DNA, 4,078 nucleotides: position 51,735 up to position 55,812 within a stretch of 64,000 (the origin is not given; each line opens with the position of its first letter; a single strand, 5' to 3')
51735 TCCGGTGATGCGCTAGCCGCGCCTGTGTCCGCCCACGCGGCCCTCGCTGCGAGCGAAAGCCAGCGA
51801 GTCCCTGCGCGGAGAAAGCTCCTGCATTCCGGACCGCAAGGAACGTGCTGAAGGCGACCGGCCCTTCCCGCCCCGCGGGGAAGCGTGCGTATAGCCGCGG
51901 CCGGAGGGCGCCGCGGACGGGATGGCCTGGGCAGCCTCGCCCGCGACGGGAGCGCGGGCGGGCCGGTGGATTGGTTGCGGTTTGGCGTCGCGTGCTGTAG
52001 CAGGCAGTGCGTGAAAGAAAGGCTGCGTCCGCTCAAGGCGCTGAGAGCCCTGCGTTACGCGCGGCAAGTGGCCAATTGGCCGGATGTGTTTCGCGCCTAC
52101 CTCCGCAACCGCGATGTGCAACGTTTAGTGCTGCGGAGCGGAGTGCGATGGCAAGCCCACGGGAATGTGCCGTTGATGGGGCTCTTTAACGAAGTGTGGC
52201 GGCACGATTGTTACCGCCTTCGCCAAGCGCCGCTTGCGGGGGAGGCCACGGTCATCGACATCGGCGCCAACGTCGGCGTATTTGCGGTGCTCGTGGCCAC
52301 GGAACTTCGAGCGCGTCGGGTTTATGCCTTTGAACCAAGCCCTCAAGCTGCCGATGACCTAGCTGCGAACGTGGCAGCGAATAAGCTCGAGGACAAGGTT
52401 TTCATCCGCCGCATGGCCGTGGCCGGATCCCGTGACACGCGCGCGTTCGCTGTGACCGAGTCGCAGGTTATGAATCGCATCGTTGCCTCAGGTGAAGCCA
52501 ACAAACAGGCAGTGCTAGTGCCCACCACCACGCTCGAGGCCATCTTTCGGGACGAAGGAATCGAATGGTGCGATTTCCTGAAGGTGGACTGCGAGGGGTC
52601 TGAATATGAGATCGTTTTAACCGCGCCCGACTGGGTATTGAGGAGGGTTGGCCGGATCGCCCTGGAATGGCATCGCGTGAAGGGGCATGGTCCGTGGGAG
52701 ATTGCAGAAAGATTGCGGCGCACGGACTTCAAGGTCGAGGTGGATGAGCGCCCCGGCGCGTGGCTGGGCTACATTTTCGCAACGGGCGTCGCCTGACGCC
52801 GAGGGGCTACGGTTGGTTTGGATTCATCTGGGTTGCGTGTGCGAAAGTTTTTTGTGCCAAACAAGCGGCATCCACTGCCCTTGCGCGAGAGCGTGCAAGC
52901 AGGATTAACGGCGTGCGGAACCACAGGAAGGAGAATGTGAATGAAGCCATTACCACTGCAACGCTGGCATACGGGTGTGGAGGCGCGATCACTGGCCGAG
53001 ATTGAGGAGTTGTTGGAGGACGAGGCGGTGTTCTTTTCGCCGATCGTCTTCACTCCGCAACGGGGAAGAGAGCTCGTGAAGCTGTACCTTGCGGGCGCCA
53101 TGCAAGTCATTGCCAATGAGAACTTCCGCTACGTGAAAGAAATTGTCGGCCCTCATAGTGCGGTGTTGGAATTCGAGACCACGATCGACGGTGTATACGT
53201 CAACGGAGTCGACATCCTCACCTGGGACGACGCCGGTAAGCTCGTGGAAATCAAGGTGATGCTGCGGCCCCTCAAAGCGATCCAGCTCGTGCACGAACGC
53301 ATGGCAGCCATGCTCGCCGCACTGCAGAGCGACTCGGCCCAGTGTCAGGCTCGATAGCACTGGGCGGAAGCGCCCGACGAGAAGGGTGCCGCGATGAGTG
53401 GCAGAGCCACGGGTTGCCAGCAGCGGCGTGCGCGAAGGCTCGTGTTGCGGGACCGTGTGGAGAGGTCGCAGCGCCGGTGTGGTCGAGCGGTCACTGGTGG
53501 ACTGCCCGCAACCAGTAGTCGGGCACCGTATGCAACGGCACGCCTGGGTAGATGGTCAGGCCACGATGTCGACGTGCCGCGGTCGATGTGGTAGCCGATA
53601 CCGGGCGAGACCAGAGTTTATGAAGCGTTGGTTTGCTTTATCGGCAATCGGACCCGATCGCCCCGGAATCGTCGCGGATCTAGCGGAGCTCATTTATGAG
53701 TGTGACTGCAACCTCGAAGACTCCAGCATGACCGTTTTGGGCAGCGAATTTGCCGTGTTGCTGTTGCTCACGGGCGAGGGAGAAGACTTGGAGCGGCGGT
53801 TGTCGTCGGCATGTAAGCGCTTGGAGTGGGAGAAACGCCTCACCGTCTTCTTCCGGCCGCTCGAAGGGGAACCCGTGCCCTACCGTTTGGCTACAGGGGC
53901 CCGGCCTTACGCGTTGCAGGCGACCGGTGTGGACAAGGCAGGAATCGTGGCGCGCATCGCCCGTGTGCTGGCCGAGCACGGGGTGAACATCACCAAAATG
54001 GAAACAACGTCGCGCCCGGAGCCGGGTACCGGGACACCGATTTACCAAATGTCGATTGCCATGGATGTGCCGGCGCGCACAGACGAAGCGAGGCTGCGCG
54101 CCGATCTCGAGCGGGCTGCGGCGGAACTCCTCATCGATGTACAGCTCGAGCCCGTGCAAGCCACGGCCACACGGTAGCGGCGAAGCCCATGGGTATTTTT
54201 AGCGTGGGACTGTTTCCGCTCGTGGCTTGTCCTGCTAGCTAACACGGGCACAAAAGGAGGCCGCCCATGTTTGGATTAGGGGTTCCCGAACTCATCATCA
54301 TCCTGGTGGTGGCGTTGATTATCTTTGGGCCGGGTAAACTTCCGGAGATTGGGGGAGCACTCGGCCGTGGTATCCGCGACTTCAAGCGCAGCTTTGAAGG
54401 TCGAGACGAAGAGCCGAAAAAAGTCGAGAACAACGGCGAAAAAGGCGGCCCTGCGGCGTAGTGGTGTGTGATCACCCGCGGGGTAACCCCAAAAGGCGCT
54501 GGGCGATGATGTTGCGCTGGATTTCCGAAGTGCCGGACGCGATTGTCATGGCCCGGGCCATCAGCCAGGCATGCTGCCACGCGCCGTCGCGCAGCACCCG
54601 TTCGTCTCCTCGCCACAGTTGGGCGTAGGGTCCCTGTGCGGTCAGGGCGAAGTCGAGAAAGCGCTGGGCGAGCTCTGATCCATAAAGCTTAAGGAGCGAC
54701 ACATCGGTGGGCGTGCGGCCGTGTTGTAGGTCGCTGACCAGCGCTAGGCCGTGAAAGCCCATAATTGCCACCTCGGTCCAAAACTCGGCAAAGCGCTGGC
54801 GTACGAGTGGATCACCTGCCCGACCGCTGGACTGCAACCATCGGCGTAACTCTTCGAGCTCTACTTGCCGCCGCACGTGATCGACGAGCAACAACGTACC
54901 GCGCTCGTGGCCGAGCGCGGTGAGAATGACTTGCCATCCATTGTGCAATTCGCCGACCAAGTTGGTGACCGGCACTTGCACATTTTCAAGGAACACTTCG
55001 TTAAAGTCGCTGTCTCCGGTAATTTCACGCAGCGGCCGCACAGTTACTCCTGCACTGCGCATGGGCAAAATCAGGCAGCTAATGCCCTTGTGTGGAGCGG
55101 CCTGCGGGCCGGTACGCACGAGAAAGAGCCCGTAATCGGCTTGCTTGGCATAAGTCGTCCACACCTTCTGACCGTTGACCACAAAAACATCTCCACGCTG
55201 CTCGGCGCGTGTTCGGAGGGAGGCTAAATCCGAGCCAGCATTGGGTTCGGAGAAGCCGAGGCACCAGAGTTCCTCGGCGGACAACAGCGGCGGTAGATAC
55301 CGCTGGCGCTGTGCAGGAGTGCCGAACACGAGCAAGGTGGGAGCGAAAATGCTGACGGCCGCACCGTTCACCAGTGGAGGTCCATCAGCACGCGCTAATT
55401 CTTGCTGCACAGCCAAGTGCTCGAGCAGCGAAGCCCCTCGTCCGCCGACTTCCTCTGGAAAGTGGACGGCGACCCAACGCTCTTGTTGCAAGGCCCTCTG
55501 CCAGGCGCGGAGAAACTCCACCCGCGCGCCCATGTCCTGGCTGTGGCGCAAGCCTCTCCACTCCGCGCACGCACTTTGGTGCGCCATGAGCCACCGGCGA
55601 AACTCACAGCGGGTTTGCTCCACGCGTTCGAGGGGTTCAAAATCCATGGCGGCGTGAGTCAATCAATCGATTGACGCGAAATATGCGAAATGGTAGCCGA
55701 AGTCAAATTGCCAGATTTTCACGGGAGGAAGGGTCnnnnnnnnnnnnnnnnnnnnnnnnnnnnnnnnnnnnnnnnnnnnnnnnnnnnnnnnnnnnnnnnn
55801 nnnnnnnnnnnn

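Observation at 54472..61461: Beta-oxidation-like cluster built around an archaeal-type thiolase / HMGCS-like / DUF35 module with MFE-2 dehydrogenase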

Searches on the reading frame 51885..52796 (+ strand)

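Call 4: search_protein_families(library=pfam, proteins=[window:51885-52796:+], max_evalue=0.01)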
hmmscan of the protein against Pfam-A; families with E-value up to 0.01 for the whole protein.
window:51885-52796:+ (303 aa): 5 families
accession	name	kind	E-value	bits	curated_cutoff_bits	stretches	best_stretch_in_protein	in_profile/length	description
PF05050.19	Methyltransf_21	-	7.5e-17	62.4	22.7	1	125-269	1-155/173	Methyltransferase FkbM domain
PF02475.24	TRM5-TYW2_MTfase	-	1.3e-08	35.5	28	1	121-200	38-109/164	TRM5/TYW2 methyltransferase domain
PF06325.19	PrmA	-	0.00061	19.8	22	1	118-174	160-215/296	Ribosomal protein L11 methyltransferase (PrmA)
PF05575.17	V_cholerae_RfbT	-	0.0028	17.5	27.9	1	120-172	80-132/286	Vibrio cholerae RfbT protein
PF05175.20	MTS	-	0.0037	17.4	23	1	120-173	32-86/170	Methyltransferase small domain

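Call 5: search_protein_families(library=ncbifam, proteins=[window:51885-52796:+], max_evalue=0.01)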
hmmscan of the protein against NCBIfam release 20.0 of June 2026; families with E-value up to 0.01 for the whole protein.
window:51885-52796:+ (303 aa): 7 families
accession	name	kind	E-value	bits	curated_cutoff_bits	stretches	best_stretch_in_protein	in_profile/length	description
TIGR01444.1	fkbM_fam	subfamily_domain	1.6e-26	93.5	37.7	1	122-263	1-143/143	FkbM family methyltransferase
TIGR02469.1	CbiT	equivalog_domain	8.5e-07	29.3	78.3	1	112-210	12-103/124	precorrin-6Y C5,15-methyltransferase (decarboxylating) subunit CbiT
NF047824.1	tRNAwyosineTaw2Meth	equivalog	0.0002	21.1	350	1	120-174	94-148/245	tRNA(Phe) (4-demethylwyosine(37)-C(7)) aminocarboxypropyltransferase Taw2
NF047732.1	tRNAMtaseTrm5bMeth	equivalog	0.00088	18.3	500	1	120-173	199-249/337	tRNA (guanine(37)-N1)-methyltransferase Trm5b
TIGR03534.1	RF_mod_PrmC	equivalog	0.0009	18.8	199.1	1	119-174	88-142/253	peptide chain release factor N(5)-glutamine methyltransferase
NF001785.0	PRK00517.2-2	equivalog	0.0066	15.6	188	1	120-170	146-195/282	50S ribosomal protein L11 methyltransferase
NF047853.1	tRm6a37MtseTrmN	equivalog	0.0073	16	350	0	115-200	39-119/244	tRNA(1)(Val) (adenine(37)-N(6))-methyltransferase TrmN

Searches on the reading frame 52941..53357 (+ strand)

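Call 23: search_protein_families(library=pfam, proteins=[window:52941-53357:+], max_evalue=0.001)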
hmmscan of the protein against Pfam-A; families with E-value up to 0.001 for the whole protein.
window:52941-53357:+ (138 aa): 1 family
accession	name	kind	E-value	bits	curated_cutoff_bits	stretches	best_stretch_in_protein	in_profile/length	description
PF12680.13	SnoaL_2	-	7.1e-08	33.4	27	1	7-104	2-102/102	SnoaL-like domain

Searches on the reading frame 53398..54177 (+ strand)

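Call 4: search_protein_families(library=pfam, proteins=[window:53398-54177:+], max_evalue=0.01)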
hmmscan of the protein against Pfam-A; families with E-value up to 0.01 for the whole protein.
window:53398-54177:+ (259 aa): 6 families
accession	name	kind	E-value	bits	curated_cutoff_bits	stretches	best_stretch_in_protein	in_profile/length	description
PF13740.12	ACT_6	-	5.9e-23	81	23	2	81-152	5-75/76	ACT domain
PF01842.31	ACT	-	6.6e-13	48.6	27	1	175-216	5-40/66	ACT domain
PF13291.12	ACT_4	-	3.8e-10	40.8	27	1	171-238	7-70/80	ACT domain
PF13840.12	ACT_7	-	1.8e-05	24.9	27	0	178-199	18-39/65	ACT domain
PF21086.3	ACT_PSP_2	-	0.00027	21.4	24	1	182-251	15-77/77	ACT domain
PF22629.2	ACT_AHAS_ss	-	0.00089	19.8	27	0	179-212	7-40/67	AHAS small subunit-like ACT domain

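Call 5: search_protein_families(library=ncbifam, proteins=[window:53398-54177:+], max_evalue=0.01)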
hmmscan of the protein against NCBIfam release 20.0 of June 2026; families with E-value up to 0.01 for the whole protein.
window:53398-54177:+ (259 aa): 10 families
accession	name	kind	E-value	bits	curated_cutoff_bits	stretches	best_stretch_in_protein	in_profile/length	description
NF008612.0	PRK11589.1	equivalog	8.9e-16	57.9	267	1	76-247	6-172/189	glycine cleavage system transcriptional repressor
NF001220.0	PRK00194.1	equivalog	7.5e-15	55.1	74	2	175-250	8-78/90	ACT domain-containing protein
NF004684.0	PRK06027.1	subfamily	6e-08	32.7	223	1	171-251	7-84/286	formyltetrahydrofolate deformylase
NF006352.0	PRK08577.1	equivalog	1.9e-05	24.8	140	1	171-209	57-97/136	hypothetical protein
TIGR00655.1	PurU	equivalog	2.5e-05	24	285.95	1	173-243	3-70/280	formyltetrahydrofolate deformylase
NF002837.0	PRK03059.1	equivalog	7.4e-05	21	1010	0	168-200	785-817/857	[protein-PII] uridylyltransferase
TIGR01327.1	PGDH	equivalog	0.00039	19.3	454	1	168-210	449-490/525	phosphoglycerate dehydrogenase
NF002895.0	PRK03381.1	equivalog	0.0014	16.8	631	0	171-242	601-668/782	[protein-PII] uridylyltransferase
NF041886.1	Rmf_CrpP_fam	subfamily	0.007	15.9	28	0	22-53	5-34/39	Rmf/CrpP family protein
NF053754.1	TrpY_fam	subfamily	0.0099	15.9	180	0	173-201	97-125/163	TrpY family transcription regulator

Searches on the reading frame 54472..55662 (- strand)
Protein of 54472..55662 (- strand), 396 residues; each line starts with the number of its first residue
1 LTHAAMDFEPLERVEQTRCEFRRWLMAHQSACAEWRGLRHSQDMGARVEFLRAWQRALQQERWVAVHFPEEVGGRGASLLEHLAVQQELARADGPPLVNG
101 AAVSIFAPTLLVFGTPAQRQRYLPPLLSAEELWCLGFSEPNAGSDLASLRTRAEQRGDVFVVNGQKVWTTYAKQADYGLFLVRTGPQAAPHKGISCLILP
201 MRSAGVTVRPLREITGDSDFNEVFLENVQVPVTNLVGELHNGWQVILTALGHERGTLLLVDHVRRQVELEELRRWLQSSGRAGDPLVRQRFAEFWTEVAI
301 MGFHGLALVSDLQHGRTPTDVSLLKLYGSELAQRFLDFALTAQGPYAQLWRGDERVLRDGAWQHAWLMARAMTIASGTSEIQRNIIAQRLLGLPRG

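Call 4: search_protein_families(library=pfam, proteins=[window:54472-55662:-], max_evalue=0.01)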
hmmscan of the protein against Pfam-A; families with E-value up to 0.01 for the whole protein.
window:54472-55662:- (396 aa): 3 families
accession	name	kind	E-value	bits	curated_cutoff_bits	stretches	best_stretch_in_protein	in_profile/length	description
PF00441.29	Acyl-CoA_dh_1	-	1.7e-23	83.8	22.4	1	241-391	2-150/150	Acyl-CoA dehydrogenase, C-terminal domain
PF02770.24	Acyl-CoA_dh_M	-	6.5e-20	71.5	33.3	1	134-228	1-97/97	Acyl-CoA dehydrogenase, middle domain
PF02771.21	Acyl-CoA_dh_N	-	2.1e-17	64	22.9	1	40-130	22-113/113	Acyl-CoA dehydrogenase, N-terminal domain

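Call 5: search_protein_families(library=ncbifam, proteins=[window:54472-55662:-], max_evalue=0.01)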
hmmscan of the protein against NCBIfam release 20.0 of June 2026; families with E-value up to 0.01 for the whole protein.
window:54472-55662:- (396 aa): 20 families
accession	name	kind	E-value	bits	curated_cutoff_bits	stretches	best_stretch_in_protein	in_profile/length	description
TIGR03204.1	pimC_large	equivalog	3.6e-67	227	623.85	1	51-393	42-395/395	pimeloyl-CoA dehydrogenase large subunit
NF042972.1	AcrlCoAredClosAcrC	equivalog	4.8e-31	107.8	640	1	54-391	41-377/378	acryloyl-CoA reductase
NF045652.1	ProlPCPDhRedW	equivalog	2.7e-28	98.9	650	1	44-390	27-373/376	L-prolyl-[peptidyl-carrier protein] dehydrogenase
NF008997.0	PRK12341.1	equivalog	2.8e-27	95.8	537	1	49-254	37-242/382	acyl-CoA dehydrogenase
NF045552.1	GlutCoADH_Des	equivalog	4.2e-27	95.3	470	1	65-254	53-244/387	glutaryl-CoA dehydrogenase Acd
TIGR03207.1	cyc_hxne_CoA_dh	equivalog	8.9e-25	87.2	575.35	1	55-286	38-270/372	cyclohexanecarboxyl-CoA dehydrogenase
NF053553.1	prodigi_MBC_PigA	equivalog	3.2e-23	82.5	500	1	54-258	42-249/381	prodigiosin MBC biosynthesis dehydrogenase PigA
NF042439.1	SulpropCoADesulf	equivalog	4.7e-22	78.3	600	1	56-392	31-372/379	3-sulfinopropanoyl-CoA desulfinase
NF043006.1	CyhCrbnylCoADH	equivalog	8.7e-22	77.6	650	1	64-257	50-244/380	cyclohexane-1-carbonyl-CoA dehydrogenase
NF058590.1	AcCoDHFadEBacil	equivalog_domain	9.1e-22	77.3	600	1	65-247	69-250/586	acyl-CoA dehydrogenase FadE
NF002885.1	PRK03354.1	equivalog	3.2e-16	59.3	540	1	49-356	37-345/378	crotonobetainyl-CoA dehydrogenase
NF052270.1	Staph_DH_FadE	equivalog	1.5e-13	50.3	600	1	108-212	115-216/400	acyl-CoA dehydrogenase FadE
NF007000.1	PRK09463.1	subfamily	4.1e-13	48.6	600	1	53-256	78-299/726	acyl-CoA dehydrogenase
NF009586.0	PRK13026.1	subfamily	1.5e-10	40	608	1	57-256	116-334/777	acyl-CoA dehydrogenase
TIGR03203.1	pimD_small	equivalog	2e-09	37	652.7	1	58-254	46-240/378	pimeloyl-CoA dehydrogenase small subunit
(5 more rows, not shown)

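Call 19: search_solved_structures(query=window:54472-55662:-, max_evalue=1e-15, show_alignments=1)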
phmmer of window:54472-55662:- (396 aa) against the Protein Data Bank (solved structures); distinct sequences matched with E-value up to 1e-15: 57.
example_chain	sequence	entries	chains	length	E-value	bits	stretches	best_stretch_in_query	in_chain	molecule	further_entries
4x28_A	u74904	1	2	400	2.6e-52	181.2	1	58-395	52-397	Acyl-CoA dehydrogenase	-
6wy9_A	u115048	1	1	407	1e-50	176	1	36-395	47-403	Acyl-CoA dehydrogenase domain protein Tcur3483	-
6wy8_B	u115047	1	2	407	3.6e-50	174.1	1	36-395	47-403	Acyl-CoA dehydrogenase domain protein Tcur3483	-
8hk0_A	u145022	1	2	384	2.5e-35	125.2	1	51-388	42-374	Acyl-CoA dehydrogenase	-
2pg0_A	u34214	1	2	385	1.5e-32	116.1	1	40-389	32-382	Acyl-CoA dehydrogenase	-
8i4p_A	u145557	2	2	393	5.1e-31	111.1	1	32-391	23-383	Acyl-CoA dehydrogenase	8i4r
7w0j_A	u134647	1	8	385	5.7e-31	110.9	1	32-391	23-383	Acyl-CoA dehydrogenase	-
3r7k_A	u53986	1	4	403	1.2e-29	106.5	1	64-390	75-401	Probable acyl CoA dehydrogenase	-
1ivh_A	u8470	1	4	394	2.6e-29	105.5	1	50-259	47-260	ISOVALERYL-COA DEHYDROGENASE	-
8sgr_A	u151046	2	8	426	3.2e-29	105.2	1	50-259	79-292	Isovaleryl-CoA dehydrogenase, mitochondrial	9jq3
4o5m_A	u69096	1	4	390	5.3e-29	104.4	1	64-257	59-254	Isovaleryl-CoA dehydrogenase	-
1ukw_A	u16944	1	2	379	1.2e-28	103.3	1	67-391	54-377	acyl-CoA dehydrogenase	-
9jq4_A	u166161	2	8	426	1.4e-28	103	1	50-257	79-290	Isovaleryl-CoA dehydrogenase, mitochondrial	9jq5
4kto_A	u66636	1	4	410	1.6e-28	102.9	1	62-390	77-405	isovaleryl-CoA dehydrogenase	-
3mpi_A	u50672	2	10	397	2e-27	99.2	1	66-346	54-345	Glutaryl-CoA dehydrogenase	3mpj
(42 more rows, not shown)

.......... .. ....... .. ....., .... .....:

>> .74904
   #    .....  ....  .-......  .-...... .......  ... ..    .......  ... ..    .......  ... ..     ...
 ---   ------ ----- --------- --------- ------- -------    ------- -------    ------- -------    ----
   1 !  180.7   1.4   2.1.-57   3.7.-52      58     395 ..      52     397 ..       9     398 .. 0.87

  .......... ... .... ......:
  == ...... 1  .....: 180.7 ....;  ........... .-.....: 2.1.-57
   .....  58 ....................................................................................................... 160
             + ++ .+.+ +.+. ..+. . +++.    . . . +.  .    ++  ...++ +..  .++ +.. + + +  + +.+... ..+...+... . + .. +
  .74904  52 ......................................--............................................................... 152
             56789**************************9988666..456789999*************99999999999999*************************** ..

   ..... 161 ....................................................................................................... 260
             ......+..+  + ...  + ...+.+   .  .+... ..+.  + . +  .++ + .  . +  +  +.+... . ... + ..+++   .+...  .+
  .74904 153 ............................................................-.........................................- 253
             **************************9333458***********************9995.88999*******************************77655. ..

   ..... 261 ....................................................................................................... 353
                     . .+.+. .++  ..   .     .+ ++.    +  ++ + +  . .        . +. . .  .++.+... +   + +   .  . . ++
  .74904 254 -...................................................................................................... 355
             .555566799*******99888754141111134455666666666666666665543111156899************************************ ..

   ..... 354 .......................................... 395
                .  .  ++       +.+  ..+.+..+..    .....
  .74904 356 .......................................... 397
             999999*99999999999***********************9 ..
